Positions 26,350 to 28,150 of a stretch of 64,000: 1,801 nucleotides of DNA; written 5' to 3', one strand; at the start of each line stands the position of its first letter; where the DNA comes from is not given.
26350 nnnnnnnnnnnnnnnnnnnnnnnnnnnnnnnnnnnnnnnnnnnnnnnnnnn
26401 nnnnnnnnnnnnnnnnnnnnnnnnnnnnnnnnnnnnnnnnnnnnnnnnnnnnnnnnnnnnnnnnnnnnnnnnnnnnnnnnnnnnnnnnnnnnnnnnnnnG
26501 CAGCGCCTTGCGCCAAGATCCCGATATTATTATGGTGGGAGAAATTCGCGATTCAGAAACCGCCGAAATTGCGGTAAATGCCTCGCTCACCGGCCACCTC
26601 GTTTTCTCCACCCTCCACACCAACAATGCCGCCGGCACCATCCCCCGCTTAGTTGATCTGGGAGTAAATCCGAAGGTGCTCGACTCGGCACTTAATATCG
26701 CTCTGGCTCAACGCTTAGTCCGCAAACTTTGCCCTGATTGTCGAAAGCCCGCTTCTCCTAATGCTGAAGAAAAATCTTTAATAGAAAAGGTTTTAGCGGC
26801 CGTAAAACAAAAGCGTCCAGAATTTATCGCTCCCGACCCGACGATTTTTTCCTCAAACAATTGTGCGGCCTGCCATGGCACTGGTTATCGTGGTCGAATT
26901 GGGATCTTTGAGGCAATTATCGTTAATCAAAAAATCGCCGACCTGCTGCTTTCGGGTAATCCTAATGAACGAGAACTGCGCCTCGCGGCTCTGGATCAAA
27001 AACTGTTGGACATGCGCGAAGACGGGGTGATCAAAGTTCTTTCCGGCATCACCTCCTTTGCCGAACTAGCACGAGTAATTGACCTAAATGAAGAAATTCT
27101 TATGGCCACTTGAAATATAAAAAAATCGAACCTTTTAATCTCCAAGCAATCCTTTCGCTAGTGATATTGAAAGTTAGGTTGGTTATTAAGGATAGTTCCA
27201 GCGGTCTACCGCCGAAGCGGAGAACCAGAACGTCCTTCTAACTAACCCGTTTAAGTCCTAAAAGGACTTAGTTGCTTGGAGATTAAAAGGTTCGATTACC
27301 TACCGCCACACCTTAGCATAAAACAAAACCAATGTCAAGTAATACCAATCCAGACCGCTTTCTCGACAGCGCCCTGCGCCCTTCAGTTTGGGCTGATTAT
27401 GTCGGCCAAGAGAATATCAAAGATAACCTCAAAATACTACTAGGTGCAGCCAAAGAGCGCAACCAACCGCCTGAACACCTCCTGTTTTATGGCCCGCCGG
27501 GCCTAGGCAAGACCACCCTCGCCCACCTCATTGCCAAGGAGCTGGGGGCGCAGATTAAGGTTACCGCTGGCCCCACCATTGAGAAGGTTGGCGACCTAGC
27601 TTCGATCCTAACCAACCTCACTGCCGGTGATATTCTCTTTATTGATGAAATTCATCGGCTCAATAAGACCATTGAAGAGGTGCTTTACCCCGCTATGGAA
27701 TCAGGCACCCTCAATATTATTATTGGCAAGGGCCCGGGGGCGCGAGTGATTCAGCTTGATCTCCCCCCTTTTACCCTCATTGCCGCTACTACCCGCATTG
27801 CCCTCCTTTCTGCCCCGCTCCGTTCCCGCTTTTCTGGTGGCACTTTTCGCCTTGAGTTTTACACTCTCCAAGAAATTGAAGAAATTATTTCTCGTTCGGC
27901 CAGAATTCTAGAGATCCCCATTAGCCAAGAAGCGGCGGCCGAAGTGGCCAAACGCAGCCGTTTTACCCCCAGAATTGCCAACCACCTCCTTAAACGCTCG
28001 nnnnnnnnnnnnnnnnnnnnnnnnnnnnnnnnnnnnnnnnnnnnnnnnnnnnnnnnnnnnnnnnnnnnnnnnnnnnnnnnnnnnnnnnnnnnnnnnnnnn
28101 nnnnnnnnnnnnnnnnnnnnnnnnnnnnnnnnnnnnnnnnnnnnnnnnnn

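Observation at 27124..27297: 174-bp element with 26-bp perfect terminal inverted repeats between pilB and ruvB (MITE-like or structured RNA)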

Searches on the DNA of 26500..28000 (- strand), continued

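Call 29: search_with_rna_model(model_id=R1, sources=[window, L083, L084, L085, L086, L087, L088, L089, L090, L091, L092, L093, L094, L095, L096, L097, L098, L099, L100, L101, L102, L103, L104, L105, L106, L107, L108, L109, L110, L111, L112, L113, L114, L115, L116, L117, L118, L119, L120, L121, L122, L123, L124, L125, L126, L127, L128, L129, L130, L131, L132, L133, L134, L135, L136, L137, L138, L139, L140, L141, L142, L143, L144, L145, L146, L147, L148, L149, L150, L151, L152, L153, L154, L155, L156, L157, L158, L159, L160, L161, L162, L163, L164, L165, L166, L167, L168, L169, L170, L171, L172, L173, L174, L175, L176, L177, L178, L179, L180, L181], max_evalue=0.01, make_alignment=true)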
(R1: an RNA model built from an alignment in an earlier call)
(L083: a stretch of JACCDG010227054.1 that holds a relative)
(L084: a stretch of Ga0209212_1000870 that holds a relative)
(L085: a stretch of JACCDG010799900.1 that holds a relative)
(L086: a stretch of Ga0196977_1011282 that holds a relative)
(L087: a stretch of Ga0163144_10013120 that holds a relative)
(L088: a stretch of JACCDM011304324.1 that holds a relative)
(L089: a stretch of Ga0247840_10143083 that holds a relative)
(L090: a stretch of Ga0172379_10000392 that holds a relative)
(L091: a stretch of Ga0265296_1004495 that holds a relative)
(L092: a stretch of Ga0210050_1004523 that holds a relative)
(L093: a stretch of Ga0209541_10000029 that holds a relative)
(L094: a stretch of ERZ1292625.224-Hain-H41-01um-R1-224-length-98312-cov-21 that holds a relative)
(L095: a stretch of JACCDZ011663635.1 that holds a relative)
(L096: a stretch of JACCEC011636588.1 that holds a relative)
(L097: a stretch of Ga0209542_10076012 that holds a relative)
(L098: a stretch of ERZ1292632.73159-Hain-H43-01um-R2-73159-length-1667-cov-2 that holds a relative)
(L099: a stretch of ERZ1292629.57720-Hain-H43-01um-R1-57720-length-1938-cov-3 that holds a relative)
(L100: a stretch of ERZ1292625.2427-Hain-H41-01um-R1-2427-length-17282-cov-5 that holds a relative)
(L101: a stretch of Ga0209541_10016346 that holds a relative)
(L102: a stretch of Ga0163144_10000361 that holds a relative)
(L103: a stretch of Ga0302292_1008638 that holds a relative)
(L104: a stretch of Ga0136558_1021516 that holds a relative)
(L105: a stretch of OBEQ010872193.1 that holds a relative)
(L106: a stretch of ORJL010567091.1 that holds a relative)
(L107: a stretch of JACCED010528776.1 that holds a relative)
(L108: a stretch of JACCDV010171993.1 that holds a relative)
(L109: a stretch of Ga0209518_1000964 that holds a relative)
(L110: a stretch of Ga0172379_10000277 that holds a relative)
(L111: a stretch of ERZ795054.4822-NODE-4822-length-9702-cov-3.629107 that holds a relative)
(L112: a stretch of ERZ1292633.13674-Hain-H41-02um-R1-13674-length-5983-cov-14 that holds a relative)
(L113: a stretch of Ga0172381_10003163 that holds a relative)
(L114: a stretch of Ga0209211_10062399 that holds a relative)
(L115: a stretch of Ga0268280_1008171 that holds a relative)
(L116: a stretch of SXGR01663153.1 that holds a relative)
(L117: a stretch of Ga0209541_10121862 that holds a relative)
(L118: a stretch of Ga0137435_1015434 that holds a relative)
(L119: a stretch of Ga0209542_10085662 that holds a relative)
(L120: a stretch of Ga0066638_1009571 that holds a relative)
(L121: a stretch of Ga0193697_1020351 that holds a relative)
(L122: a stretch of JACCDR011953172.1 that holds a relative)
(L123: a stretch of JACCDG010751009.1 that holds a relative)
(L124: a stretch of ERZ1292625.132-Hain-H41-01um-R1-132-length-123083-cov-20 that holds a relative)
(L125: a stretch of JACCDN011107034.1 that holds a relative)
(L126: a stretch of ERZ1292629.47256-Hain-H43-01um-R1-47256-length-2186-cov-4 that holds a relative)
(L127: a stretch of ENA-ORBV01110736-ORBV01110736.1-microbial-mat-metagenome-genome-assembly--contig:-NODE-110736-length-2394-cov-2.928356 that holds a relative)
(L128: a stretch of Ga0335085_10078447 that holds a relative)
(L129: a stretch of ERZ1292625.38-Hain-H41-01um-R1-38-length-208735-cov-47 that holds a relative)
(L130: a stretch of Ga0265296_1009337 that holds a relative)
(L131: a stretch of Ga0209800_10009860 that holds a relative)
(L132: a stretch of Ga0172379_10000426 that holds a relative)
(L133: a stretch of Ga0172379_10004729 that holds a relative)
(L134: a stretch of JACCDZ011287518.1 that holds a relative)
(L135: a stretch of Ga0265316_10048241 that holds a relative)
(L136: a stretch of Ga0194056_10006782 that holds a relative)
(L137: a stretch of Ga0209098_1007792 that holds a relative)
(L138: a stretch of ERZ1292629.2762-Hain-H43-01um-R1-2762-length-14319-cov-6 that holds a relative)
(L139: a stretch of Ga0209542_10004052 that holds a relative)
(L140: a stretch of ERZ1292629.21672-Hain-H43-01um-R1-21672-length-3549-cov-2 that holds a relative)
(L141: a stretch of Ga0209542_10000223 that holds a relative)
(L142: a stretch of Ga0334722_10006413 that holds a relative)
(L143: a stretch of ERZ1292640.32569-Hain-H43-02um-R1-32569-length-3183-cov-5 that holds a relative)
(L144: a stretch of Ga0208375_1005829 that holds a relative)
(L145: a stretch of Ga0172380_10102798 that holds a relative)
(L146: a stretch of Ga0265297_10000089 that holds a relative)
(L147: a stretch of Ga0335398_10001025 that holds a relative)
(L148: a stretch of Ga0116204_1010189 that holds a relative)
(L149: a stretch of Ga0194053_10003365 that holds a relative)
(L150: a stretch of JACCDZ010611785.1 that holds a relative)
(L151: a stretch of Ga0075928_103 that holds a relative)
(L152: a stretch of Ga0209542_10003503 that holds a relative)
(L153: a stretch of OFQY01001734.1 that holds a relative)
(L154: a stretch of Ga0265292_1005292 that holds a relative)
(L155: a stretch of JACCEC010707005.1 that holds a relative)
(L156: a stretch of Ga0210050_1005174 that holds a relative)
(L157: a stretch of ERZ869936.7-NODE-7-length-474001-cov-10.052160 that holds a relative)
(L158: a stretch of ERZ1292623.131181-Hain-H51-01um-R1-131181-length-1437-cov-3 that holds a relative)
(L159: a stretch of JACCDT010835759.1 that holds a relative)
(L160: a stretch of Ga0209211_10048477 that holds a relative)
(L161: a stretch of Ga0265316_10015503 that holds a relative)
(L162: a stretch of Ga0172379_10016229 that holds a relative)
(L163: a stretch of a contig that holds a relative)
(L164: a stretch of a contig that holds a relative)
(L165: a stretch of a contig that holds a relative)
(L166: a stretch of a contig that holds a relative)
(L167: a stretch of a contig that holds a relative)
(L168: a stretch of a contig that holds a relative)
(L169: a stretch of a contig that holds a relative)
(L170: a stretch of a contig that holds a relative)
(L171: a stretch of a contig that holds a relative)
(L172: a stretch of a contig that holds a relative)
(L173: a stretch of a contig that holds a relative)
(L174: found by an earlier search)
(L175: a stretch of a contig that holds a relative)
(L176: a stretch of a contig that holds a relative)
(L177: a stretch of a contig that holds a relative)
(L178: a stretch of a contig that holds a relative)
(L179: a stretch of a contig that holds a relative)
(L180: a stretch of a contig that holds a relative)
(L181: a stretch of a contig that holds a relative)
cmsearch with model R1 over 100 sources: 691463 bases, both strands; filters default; matches with E-value up to 0.01: 199.
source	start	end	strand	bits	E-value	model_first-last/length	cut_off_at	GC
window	27120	27301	-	140.2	3.9e-36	1-175/175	no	0.41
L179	949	1129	+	138.8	1e-35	1-175/175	no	0.34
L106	355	533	-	134.5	1.5e-34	1-175/175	no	0.4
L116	1721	1898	+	134.4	1.7e-34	1-175/175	no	0.35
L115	664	844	+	131.7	9.1e-34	1-175/175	no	0.38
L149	5553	5718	+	130.4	2.2e-33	1-175/175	no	0.37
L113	6455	6621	+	130.3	2.2e-33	1-175/175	no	0.34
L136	2868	3047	+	129.6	3.5e-33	1-175/175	no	0.35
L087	5101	5267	-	129.6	3.5e-33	1-175/175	no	0.37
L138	11992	12157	+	129.6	3.6e-33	1-175/175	no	0.39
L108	3280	3455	-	129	5e-33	1-175/175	no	0.36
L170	2737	2903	-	126.5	2.6e-32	1-175/175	no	0.37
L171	690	858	-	126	3.5e-32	1-175/175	no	0.37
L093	786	952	-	125.9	3.9e-32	1-175/175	no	0.4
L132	1617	1783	-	125.6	4.5e-32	1-175/175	no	0.37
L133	10387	10554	+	125.4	5.3e-32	1-175/175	no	0.33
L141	48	225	-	125.4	5.3e-32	1-175/175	no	0.39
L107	1397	1564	+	125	6.5e-32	1-175/175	no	0.38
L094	551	718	-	124.9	7e-32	1-175/175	no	0.33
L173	479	645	+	124.7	8.1e-32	1-175/175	no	0.35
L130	113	278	-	123.4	1.8e-31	1-175/175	no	0.4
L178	2788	2955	+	123.4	1.8e-31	1-175/175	no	0.35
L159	895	1059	-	122.9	2.6e-31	1-175/175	no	0.32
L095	3219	3383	+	122.3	3.8e-31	1-175/175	no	0.36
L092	1889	2059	-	121.9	4.9e-31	1-175/175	no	0.39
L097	1670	1836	-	120.8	9.7e-31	1-175/175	no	0.36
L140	2236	2412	-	120.3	1.3e-30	1-175/175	no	0.32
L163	1208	1373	-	119.6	2.1e-30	1-175/175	no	0.33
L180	1314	1494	-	119.6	2.2e-30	1-175/175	no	0.41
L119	1285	1451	-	119.5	2.3e-30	1-175/175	no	0.38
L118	749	923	-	119.4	2.4e-30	1-175/175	no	0.4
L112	3596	3761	-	119.4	2.4e-30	1-175/175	no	0.37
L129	6822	7002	+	119.2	2.7e-30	1-175/175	no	0.39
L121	755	926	-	119.2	2.8e-30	1-175/175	no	0.37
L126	1187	1353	-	119.1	2.9e-30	1-175/175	no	0.4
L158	920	1086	+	119.1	2.9e-30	1-175/175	no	0.38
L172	6102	6270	-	118.9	3.4e-30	1-175/175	no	0.36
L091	6044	6210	+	118.6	4e-30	1-175/175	no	0.37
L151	3031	3195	-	118.4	4.5e-30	1-175/175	no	0.36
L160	3424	3588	+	118.4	4.5e-30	1-175/175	no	0.36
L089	1143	1309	-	118.4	4.6e-30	1-175/175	no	0.35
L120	778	955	-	117.2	9.7e-30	1-175/175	no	0.36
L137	4403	4568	+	117.1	1.1e-29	1-175/175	no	0.33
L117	1283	1448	+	116.8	1.3e-29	1-175/175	no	0.37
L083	8547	8715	+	116.8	1.3e-29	1-175/175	no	0.34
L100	1211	1376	-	116.6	1.4e-29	1-175/175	no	0.36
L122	77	256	+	116.4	1.7e-29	1-175/175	no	0.47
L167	3367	3541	+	116.3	1.8e-29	1-175/175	no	0.42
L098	242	419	-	115.9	2.3e-29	1-175/175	no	0.43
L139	495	660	+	115.8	2.4e-29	1-175/175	no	0.44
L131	4796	4962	+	115.5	2.8e-29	1-175/175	no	0.32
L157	5184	5361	+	115.1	3.8e-29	1-175/175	no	0.42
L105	1627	1793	-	114.7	5e-29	1-175/175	no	0.37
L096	10247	10408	-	114.4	6e-29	1-175/175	no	0.33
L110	2864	3030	-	113.7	9.5e-29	1-175/175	no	0.34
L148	2853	3018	-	113.3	1.2e-28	1-175/175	no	0.32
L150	584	763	+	113.3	1.2e-28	1-175/175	no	0.42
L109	333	516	-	113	1.5e-28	1-175/175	no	0.42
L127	1431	1599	+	112.9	1.5e-28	1-175/175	no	0.34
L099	1662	1827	+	112.7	1.8e-28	1-175/175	no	0.38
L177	3382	3546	-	112.2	2.4e-28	1-175/175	no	0.33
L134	2762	2940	-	112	2.7e-28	1-175/175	no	0.4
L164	1392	1567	-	112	2.7e-28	1-175/175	no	0.43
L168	5008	5175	-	111.8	3.1e-28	1-175/175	no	0.37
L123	6411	6579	-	111.7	3.3e-28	1-175/175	no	0.38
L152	8850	9016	-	111.6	3.6e-28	1-175/175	no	0.44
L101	489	673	-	111.4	4e-28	1-175/175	no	0.43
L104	461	637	-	111.3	4.3e-28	1-175/175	no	0.33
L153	6183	6353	+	110.5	7.2e-28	1-175/175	no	0.36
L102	1305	1478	-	109.9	1e-27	1-175/175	no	0.41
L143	548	714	-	108.9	2e-27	1-175/175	no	0.39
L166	2309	2481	+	107.9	3.8e-27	1-175/175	no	0.39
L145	2012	2186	+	107.3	5.4e-27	1-175/175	no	0.49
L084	10215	10398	+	107.2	5.9e-27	1-175/175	no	0.4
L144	5227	5401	+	106.9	7.1e-27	1-175/175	no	0.46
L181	435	609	-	106.7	8.1e-27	1-175/175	no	0.42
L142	9298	9469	-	106.7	8.4e-27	1-175/175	no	0.4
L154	4543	4718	-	106.3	1e-26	1-175/175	no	0.5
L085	6790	6953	+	106.1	1.2e-26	1-175/175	no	0.43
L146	1077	1251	-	105.8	1.4e-26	1-175/175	no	0.52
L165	702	877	+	105.6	1.7e-26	1-175/175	no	0.51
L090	205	379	+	105.4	1.8e-26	1-175/175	no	0.37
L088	1205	1385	+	104.9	2.6e-26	1-175/175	no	0.44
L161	4922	5097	-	104.6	3.2e-26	1-175/175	no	0.49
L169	1097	1280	-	104.2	4.1e-26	1-175/175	no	0.42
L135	1979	2154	+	104.1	4.3e-26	1-175/175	no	0.44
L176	6319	6482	+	102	1.7e-25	1-175/175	no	0.41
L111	8977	9160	+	101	3.2e-25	1-175/175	no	0.34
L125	7589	7762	+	100.8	3.5e-25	1-175/175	no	0.47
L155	1938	2111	-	100.8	3.5e-25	1-175/175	no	0.47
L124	998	1167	+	99.2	9.7e-25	1-175/175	no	0.41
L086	524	695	-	98.4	1.6e-24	1-175/175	no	0.4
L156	6307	6467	-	94.8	1.7e-23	1-175/175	no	0.4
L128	1759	1935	-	94.7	1.8e-23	1-175/175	no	0.52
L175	3532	3704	+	87.4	1.8e-21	1-175/175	no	0.36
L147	6391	6556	-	86.3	3.9e-21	1-175/175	no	0.43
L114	3057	3229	+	82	5.8e-20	1-163/175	3'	0.43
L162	5612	5766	-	71.5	5e-17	1-175/175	no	0.45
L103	1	132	+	66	1.7e-15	35-175/175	5'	0.34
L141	48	225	+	56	9.8e-13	1-175/175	no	0.39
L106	355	533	+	49.4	6.7e-11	1-175/175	no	0.4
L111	8977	9160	-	49.4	6.8e-11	1-175/175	no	0.34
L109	333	516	+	47.5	2.2e-10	1-175/175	no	0.42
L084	10215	10398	-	47.2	2.7e-10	1-175/175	no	0.4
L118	749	923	+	46.8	3.6e-10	1-175/175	no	0.4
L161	4922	5097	+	46.7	3.9e-10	1-175/175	no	0.49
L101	489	673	+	46.3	5e-10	1-175/175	no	0.43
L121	755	926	+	46.1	5.6e-10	1-175/175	no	0.37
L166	2309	2481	-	45.9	6.4e-10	1-175/175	no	0.39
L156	6307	6467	+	45.9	6.5e-10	1-175/175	no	0.4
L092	1889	2059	+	45.7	7e-10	1-175/175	no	0.39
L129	6822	7002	-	45.7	7.3e-10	1-175/175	no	0.39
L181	435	609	+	44.9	1.2e-09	1-175/175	no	0.42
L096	10247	10408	+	44.6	1.5e-09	1-175/175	no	0.33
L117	1283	1448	-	44.4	1.7e-09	1-175/175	no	0.37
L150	584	763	-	44.2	1.9e-09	1-175/175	no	0.42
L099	1662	1827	-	43.8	2.4e-09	1-175/175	no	0.38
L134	2762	2940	+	43.7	2.6e-09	1-175/175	no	0.4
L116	1721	1898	-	43.3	3.3e-09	1-175/175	no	0.35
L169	1097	1280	+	43.3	3.4e-09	1-175/175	no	0.42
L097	1670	1836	+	43.1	3.7e-09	1-175/175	no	0.36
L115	664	844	-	42.8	4.6e-09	1-175/175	no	0.38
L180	1314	1494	+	42.7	4.8e-09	1-175/175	no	0.41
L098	242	419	+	42.7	5e-09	1-175/175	no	0.43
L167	3367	3541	-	42.6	5.4e-09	1-175/175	no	0.42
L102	1305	1478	+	42.4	5.8e-09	1-175/175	no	0.41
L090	205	379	-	42.4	6.1e-09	1-175/175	no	0.37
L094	551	718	+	42.3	6.4e-09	1-175/175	no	0.33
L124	998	1167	-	42.3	6.6e-09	1-175/175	no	0.41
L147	6391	6556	+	41.9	8.3e-09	1-175/175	no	0.43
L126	1187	1353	+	41.7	9.4e-09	1-175/175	no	0.4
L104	461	637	+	41.5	1e-08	1-175/175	no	0.33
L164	1392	1567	+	41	1.4e-08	1-175/175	no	0.43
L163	1208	1373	+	41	1.5e-08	1-175/175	no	0.33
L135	1979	2154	-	40.9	1.6e-08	1-175/175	no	0.44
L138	11992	12157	-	40.9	1.6e-08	1-175/175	no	0.39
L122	77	256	-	40.6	1.8e-08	1-175/175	no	0.47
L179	949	1129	-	40.6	1.8e-08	1-175/175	no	0.34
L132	1617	1783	+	40.4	2.1e-08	1-175/175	no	0.37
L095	3219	3383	-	39.5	3.9e-08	1-175/175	no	0.36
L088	1205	1385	-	39.4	4.2e-08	1-175/175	no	0.44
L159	895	1059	+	39.3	4.2e-08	1-175/175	no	0.32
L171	690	858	+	39.3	4.3e-08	1-175/175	no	0.37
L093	786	952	+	39.2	4.5e-08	1-175/175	no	0.4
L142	9298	9469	+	38.9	5.8e-08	1-175/175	no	0.4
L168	5008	5175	+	38.8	5.8e-08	1-175/175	no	0.37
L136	2868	3047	-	38.6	6.8e-08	1-175/175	no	0.35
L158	920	1086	-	37.9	1e-07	1-175/175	no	0.38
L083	8547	8715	-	37.7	1.2e-07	1-175/175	no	0.34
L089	1143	1309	+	37.5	1.4e-07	1-175/175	no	0.35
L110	2864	3030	+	36.3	3e-07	1-175/175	no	0.34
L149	5553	5718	-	36.1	3.3e-07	1-175/175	no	0.37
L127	1431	1599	-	35.6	4.5e-07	1-175/175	no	0.34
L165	702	877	-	35.6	4.6e-07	1-175/175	no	0.51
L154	4543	4718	+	35.6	4.6e-07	1-175/175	no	0.5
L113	6455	6621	-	35.5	4.9e-07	1-175/175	no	0.34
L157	5184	5361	-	35.4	5.3e-07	1-175/175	no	0.42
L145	2012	2186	-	35.2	6e-07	1-175/175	no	0.49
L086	524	695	+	35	6.6e-07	1-175/175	no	0.4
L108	3280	3455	+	34.8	7.8e-07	1-175/175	no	0.36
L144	5227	5401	-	34.7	8e-07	1-175/175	no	0.46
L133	10387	10554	-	34.7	8.2e-07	1-175/175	no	0.33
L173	479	645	-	34.2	1.1e-06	1-175/175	no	0.35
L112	3596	3761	+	34.2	1.1e-06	1-175/175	no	0.37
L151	3031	3195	+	34.1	1.2e-06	1-175/175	no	0.36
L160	3424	3588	-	34.1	1.2e-06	1-175/175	no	0.36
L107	1397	1564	-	34.1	1.2e-06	1-175/175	no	0.38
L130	113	278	+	33.9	1.4e-06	1-175/175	no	0.4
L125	7589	7762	-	33.7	1.6e-06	1-175/175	no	0.47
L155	1938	2111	+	33.7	1.6e-06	1-175/175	no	0.47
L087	5101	5267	+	33.4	1.9e-06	1-175/175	no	0.37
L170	2737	2903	+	33.3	2e-06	1-175/175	no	0.37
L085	6790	6953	-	33.3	2e-06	1-175/175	no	0.43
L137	4403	4568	-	33.1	2.3e-06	1-175/175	no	0.33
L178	2788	2955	-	33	2.4e-06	1-175/175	no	0.35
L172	6102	6270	+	33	2.5e-06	1-175/175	no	0.36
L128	1759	1935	+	32.9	2.7e-06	1-175/175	no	0.52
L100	1211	1376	+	32.9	2.7e-06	1-175/175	no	0.36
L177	3382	3546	+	32.8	2.7e-06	1-175/175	no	0.33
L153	6183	6353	-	32.4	3.6e-06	1-175/175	no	0.36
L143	548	714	+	32.2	4.1e-06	1-175/175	no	0.39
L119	1285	1451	+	32.2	4.2e-06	1-175/175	no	0.38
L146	1077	1251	+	32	4.5e-06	1-175/175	no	0.52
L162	5612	5766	+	30.8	1e-05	1-175/175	no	0.45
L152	8850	9016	+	30.7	1e-05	1-175/175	no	0.44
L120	778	955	+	30.7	1e-05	1-175/175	no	0.36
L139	495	660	-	30.5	1.2e-05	1-175/175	no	0.44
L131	4796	4962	-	29.6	2.1e-05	1-175/175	no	0.32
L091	6044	6210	-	29.1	3e-05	1-175/175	no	0.37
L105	1627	1792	+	28.9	3.3e-05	1-175/175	no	0.37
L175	3532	3704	-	28.7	3.9e-05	1-175/175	no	0.36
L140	2236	2412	+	27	0.00011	1-175/175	no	0.32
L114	3057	3229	-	26.8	0.00013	13-175/175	5'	0.43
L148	2853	3018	+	25.8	0.00024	1-175/175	no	0.32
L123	6411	6579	+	25.6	0.00028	1-175/175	no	0.38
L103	2929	2978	+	24.4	0.0006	1-175/175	no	0.26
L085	3934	3990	-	23.4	0.0011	1-175/175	no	0.28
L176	6322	6482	-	22.4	0.0022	1-175/175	no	0.41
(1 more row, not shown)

Alignment A4: 150 matches aligned to the model, 396 columns, each read 5' to 3' on its own strand. Consensus structure (alignment columns), stored with it:
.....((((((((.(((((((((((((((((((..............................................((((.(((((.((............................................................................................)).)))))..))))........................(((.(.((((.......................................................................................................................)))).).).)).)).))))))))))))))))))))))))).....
